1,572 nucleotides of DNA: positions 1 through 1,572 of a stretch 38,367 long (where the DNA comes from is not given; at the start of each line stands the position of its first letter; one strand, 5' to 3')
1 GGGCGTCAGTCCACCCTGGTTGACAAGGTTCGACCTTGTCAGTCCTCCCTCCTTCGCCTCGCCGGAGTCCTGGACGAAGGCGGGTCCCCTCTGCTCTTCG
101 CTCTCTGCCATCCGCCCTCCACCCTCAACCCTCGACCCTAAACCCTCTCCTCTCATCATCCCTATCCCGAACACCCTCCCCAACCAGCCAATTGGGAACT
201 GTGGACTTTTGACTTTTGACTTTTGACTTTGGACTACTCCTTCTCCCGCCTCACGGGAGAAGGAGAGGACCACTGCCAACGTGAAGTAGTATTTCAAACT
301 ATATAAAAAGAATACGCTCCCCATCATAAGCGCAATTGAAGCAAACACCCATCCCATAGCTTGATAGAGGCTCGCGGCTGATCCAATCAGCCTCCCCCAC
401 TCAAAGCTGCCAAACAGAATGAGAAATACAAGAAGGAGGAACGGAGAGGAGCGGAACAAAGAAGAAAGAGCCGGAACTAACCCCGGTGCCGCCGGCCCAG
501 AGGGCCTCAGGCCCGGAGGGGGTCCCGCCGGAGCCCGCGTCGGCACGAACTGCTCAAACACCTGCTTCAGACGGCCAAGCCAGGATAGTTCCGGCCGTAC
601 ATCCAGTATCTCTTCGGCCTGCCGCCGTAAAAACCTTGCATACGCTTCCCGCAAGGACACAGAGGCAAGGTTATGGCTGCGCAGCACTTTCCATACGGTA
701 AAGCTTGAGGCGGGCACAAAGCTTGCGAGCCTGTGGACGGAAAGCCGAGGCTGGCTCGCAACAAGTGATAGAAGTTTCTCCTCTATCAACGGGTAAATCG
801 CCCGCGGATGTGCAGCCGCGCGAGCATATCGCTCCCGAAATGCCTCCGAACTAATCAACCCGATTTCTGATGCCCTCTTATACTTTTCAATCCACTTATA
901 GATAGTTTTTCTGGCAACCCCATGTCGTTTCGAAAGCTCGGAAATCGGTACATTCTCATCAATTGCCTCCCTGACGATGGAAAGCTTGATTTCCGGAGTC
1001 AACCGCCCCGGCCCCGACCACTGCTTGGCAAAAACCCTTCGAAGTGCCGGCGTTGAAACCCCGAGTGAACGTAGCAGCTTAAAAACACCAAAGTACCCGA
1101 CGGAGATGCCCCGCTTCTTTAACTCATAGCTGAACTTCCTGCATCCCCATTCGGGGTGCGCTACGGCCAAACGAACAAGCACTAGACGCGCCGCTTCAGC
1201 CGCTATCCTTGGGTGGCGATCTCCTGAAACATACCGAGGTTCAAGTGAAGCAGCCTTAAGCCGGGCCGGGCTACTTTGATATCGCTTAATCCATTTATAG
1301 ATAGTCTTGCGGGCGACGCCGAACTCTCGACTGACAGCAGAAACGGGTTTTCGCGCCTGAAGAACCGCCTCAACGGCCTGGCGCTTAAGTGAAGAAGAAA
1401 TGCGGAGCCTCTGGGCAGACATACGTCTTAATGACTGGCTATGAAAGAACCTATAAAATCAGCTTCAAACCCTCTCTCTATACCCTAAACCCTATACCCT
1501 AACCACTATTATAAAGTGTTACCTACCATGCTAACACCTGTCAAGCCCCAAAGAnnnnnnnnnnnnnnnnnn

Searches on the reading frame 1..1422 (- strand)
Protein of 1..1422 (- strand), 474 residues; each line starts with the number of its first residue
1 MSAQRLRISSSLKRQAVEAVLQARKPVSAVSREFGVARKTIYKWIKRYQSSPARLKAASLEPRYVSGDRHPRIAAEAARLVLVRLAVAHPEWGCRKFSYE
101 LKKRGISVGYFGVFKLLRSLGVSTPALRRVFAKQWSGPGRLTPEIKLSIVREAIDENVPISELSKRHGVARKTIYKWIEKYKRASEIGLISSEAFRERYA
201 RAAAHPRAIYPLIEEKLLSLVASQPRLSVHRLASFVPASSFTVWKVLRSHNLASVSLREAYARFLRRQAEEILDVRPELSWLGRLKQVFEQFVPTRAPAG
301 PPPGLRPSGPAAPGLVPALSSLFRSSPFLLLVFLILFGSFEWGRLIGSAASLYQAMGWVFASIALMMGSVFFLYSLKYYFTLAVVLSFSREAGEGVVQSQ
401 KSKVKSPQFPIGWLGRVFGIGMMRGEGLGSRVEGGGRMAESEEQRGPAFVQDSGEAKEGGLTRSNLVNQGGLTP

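Call 5: search_protein_families(library=pfam, proteins=[window:1-1422:-], max_evalue=0.1)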
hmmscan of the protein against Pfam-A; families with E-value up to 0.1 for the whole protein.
window:1-1422:- (474 aa): 31 families (the best 25 are shown)
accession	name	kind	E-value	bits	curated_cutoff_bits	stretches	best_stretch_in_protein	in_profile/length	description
PF13518.12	HTH_28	-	7.6e-19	67.9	25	2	13-50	2-38/52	Helix-turn-helix domain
PF01527.26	HTH_Tnp_1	-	2e-17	63.6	24.1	2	140-184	6-49/75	Transposase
PF13384.12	HTH_23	-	1.8e-15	56.7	24.6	2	11-55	5-49/50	Homeodomain-like domain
PF13565.12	HTH_32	-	7.4e-13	49.3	33.7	2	40-108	1-64/73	Homeodomain-like domain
PF13551.12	HTH_29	-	3.7e-11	43.4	28.1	2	153-191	7-46/64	Winged helix-turn helix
PF13542.12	HTH_Tnp_ISL3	-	3e-08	33.4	27.4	1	7-48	11-50/51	Helix-turn-helix domain of transposase family ISL3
PF01710.22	HTH_Tnp_IS630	-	1.4e-07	32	21.3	1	14-55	8-49/119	Transposase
PF13011.12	LZ_Tnp_IS481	-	9.1e-07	29.5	22.2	0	146-204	14-72/85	leucine-zipper of insertion element IS481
PF06056.18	Terminase_5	-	1.2e-06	28.8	20.3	1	27-50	16-39/58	Putative ATPase subunit of terminase (gpP-like)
PF00376.29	MerR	-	6.3e-06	26.3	28.2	1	160-181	2-23/38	MerR family regulatory protein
PF02796.21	HTH_7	-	2.6e-05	24.7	23.8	0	25-43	22-40/45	Helix-turn-helix domain of resolvase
PF04218.19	CENP-B_N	-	6.9e-05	22.9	21.2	0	141-180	7-45/53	CENP-B N-terminal DNA-binding domain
PF08279.18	HTH_11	-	0.00015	22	25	0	155-180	13-38/55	HTH domain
PF12728.13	HTH_17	-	0.00037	21.1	27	0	30-47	7-24/51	Helix-turn-helix domain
PF13022.12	HTH_Tnp_1_2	-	0.00046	20.7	27.9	0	159-182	28-51/122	Helix-turn-helix of insertion element transposase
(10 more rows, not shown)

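Call 6: search_protein_families(library=ncbifam, proteins=[window:1-1422:-], max_evalue=0.1)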
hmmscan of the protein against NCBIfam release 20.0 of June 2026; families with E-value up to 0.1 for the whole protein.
window:1-1422:- (474 aa): 17 families
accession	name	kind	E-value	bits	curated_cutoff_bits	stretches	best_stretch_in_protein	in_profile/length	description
NF033577.2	transpos_IS481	equivalog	1.4e-27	96.9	224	2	13-126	2-111/284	IS481 family transposase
NF033516.0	transpos_IS3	equivalog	1.5e-16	60.6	160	2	12-53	2-43/369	IS3 family transposase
NF033545.0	transpos_IS630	equivalog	4.3e-16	59.2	100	2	14-124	2-112/299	IS630 family transposase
NF047595.1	IS66_ISRel24_TnpA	equivalog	1.1e-15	58.2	74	2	142-185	6-49/113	IS66-like element accessory protein TnpA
NF006928.0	PRK09413.1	subfamily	9.3e-07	29.4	229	1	141-193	13-65/121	IS2 repressor TnpA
NF038291.1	rep_pAB02_ORF2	subfamily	8.3e-06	26.3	85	1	158-180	3-25/172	plasmid replication DNA-binding protein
NF033546.1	transpos_IS21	equivalog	2.7e-05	23.9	160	1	25-126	9-104/294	IS21 family transposase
NF009949.0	PRK13413.1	equivalog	0.00022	21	272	0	12-49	160-197/203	master DNA invertase Mpi family serine-type recombinase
NF049902.1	FTL_1293_fam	exception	0.001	19.3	170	0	146-177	12-42/150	FTL_1293 family small RNA FtrC-regulated protein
NF047737.1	antiphage_MADS1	equivalog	0.0019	18.4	80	0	159-180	5-26/49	methylation-associated defense system helix-turn-helix domain-containing protein MAD1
NF046037.1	carphisopro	domain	0.0023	18.1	38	0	27-47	11-31/54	carph-isopro domain-containing protein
TIGR01764.1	excise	domain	0.0059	16.9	28.8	0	160-180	4-24/49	excisionase family DNA-binding protein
NF038385.1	IS66_access_TnpA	equivalog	0.0063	16.1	150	0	5-50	86-131/190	IS66-like element accessory protein TnpA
NF033558.1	transpos_IS1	equivalog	0.0093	15.9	100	0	8-50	40-81/199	IS1 family transposase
NF045758.2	YlxM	equivalog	0.024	14.7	80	0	148-182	23-57/72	YlxM family DNA-binding protein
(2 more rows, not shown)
